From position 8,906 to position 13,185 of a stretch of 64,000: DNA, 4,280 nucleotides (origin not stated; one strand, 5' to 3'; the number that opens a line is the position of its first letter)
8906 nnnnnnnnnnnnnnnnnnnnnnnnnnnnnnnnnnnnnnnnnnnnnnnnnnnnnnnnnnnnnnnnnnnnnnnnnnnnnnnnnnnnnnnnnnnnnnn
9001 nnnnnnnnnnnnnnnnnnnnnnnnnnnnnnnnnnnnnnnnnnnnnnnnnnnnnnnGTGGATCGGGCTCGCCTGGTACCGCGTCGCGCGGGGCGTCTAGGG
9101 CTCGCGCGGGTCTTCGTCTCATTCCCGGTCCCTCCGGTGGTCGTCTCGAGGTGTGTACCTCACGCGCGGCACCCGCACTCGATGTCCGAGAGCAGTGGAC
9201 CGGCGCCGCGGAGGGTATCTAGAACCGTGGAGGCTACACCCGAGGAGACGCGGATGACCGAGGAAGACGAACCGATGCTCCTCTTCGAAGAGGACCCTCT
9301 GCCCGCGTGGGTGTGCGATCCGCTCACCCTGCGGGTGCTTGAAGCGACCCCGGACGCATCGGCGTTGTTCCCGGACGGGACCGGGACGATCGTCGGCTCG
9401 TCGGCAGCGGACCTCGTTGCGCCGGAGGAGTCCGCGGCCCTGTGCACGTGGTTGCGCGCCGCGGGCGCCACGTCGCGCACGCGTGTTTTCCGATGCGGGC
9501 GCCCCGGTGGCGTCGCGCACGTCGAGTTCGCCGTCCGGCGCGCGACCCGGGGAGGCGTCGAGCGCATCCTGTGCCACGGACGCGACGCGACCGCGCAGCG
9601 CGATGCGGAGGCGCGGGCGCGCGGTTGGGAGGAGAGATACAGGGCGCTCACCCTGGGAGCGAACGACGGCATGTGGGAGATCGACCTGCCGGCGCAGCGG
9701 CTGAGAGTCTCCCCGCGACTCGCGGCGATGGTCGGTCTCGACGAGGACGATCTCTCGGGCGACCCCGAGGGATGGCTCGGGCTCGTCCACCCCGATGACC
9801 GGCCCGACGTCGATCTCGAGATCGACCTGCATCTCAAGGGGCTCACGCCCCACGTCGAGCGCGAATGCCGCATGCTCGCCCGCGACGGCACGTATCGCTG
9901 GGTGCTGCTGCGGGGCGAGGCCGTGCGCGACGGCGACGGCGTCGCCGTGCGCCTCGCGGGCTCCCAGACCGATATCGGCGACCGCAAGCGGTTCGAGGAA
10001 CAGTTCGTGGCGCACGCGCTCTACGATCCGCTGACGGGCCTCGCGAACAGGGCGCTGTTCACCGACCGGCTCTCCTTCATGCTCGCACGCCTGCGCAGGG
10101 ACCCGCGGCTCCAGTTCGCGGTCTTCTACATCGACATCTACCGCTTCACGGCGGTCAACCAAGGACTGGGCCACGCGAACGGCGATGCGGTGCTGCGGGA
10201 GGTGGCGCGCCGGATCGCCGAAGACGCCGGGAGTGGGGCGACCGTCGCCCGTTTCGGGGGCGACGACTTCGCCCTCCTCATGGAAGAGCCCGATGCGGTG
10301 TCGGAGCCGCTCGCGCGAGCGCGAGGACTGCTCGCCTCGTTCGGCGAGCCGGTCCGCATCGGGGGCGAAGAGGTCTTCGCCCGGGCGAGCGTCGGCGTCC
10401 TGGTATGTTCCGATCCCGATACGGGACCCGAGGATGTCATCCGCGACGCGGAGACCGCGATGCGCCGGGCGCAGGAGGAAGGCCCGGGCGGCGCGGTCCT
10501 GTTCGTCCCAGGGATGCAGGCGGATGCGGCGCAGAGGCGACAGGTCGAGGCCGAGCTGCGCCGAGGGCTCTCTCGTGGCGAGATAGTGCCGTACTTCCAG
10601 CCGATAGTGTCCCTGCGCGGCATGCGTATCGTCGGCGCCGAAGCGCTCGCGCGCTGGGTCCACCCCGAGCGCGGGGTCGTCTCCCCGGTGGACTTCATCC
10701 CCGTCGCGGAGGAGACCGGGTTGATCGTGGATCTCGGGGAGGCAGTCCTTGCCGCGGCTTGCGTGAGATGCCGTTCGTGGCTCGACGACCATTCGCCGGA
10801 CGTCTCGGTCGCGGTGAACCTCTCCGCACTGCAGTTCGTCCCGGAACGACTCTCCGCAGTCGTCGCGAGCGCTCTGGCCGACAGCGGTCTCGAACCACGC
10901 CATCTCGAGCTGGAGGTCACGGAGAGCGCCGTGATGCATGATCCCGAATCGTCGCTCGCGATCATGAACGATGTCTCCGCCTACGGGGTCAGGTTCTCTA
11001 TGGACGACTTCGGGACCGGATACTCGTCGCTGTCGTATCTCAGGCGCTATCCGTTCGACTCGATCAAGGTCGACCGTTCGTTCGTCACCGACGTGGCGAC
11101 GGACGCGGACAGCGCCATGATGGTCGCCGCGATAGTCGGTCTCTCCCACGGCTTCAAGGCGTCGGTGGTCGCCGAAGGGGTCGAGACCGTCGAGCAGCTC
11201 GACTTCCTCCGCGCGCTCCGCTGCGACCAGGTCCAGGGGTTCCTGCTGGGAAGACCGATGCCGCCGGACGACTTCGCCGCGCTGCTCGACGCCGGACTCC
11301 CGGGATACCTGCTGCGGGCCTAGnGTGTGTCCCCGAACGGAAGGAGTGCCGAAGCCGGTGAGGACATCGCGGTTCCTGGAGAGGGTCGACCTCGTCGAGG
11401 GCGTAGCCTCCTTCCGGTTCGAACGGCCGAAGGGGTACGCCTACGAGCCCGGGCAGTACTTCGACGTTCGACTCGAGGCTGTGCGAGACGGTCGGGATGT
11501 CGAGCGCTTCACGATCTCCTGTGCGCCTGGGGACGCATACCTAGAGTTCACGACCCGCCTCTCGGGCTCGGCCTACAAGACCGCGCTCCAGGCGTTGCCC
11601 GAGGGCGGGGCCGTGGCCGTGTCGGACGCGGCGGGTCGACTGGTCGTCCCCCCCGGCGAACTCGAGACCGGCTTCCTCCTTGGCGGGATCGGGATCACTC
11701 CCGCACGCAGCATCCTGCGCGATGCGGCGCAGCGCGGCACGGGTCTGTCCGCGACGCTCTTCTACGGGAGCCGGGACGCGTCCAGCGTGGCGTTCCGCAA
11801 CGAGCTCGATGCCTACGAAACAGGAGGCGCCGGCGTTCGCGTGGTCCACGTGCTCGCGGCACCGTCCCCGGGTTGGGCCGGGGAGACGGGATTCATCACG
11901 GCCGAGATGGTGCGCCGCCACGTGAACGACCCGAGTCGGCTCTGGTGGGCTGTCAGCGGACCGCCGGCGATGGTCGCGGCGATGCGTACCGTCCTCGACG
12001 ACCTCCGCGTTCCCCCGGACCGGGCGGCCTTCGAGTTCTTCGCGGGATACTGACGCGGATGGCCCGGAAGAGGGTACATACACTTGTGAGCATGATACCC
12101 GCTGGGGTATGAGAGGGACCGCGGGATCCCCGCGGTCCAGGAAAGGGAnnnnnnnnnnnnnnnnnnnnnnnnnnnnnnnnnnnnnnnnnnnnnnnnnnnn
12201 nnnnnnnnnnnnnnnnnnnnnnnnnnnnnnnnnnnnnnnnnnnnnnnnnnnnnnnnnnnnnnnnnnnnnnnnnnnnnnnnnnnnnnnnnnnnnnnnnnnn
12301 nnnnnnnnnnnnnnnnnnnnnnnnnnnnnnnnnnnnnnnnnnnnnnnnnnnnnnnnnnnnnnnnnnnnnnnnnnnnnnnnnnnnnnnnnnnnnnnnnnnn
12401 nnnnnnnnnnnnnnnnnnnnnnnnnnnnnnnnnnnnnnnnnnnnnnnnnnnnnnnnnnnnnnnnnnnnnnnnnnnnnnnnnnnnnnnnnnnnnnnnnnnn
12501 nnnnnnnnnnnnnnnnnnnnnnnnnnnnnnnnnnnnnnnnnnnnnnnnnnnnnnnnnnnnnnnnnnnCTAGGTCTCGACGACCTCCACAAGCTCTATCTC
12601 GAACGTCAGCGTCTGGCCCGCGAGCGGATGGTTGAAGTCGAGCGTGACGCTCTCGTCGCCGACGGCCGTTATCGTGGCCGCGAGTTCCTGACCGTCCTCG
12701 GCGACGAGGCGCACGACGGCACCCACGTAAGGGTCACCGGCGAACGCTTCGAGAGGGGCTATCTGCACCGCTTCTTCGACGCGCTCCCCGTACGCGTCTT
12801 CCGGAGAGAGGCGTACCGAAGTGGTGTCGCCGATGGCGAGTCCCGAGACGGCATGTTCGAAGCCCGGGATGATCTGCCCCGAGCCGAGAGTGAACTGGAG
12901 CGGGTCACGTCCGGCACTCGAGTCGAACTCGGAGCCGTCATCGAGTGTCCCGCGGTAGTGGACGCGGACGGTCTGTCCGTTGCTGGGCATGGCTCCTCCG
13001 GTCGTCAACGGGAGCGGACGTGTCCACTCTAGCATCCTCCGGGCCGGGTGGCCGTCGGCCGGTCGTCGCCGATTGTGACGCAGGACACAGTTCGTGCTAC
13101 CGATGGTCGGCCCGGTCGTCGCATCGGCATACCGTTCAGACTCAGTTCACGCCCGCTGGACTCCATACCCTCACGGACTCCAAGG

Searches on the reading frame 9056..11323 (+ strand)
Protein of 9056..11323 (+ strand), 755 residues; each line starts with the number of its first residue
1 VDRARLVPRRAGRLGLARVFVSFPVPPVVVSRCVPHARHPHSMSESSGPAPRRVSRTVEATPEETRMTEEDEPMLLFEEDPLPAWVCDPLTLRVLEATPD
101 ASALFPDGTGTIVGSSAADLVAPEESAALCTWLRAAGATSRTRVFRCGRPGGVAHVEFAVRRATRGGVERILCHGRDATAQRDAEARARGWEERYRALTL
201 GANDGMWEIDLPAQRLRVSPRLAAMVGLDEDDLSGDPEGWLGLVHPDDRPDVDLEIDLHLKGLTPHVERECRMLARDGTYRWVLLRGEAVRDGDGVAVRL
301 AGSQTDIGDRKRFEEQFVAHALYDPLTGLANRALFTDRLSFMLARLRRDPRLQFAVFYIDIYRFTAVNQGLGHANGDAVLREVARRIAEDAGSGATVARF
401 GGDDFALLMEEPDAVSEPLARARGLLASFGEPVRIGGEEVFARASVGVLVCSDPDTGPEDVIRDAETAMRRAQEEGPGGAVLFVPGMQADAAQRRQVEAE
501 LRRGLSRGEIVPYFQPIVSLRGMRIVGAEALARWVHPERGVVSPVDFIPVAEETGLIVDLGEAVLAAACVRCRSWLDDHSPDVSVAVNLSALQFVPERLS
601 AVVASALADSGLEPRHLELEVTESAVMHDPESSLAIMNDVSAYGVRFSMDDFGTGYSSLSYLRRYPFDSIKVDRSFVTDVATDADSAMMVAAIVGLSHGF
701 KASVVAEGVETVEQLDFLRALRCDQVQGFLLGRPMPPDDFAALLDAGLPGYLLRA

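Call 70: search_protein_families(library=pfam, proteins=[window:9056-11323:+], max_evalue=0.001)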
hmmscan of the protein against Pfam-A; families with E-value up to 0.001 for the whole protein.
window:9056-11323:+ (755 aa): 6 families
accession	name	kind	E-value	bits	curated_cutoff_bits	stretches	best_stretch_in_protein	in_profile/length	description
PF00563.25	EAL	-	1.6e-70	237.6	31.3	1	499-734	2-236/236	EAL domain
PF00990.26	GGDEF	-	5.3e-34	117.8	23.8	1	321-476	1-158/161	Diguanylate cyclase, GGDEF domain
PF08447.18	PAS_3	-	8.3e-19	68.1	25.6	1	216-302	2-87/89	PAS fold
PF08448.16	PAS_4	-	1.5e-07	32.1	23.1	1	79-182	3-109/110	PAS fold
PF00989.32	PAS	-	3.1e-06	27.6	22.6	1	193-297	1-103/113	PAS fold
PF13426.13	PAS_9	-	8.8e-05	23.2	27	1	215-307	13-101/103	PAS domain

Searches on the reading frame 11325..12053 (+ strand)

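Call 70: search_protein_families(library=pfam, proteins=[window:11325-12053:+], max_evalue=0.001)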
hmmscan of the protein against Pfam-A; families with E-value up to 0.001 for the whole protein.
window:11325-12053:+ (242 aa): 1 family
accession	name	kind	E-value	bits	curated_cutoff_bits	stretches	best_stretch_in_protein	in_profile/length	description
PF00175.26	NAD_binding_1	-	2.3e-16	60.8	22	1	118-221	2-108/109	Oxidoreductase NAD-binding domain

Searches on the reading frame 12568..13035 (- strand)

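Call 70: search_protein_families(library=pfam, proteins=[window:12568-13035:-], max_evalue=0.001)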
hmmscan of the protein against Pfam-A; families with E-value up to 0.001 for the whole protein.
window:12568-13035:- (155 aa): 1 family
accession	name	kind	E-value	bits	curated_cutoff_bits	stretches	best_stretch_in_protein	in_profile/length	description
PF00254.34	FKBP_C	-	4.7e-21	75.3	21.1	1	16-149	4-93/94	FKBP-type peptidyl-prolyl cis-trans isomerase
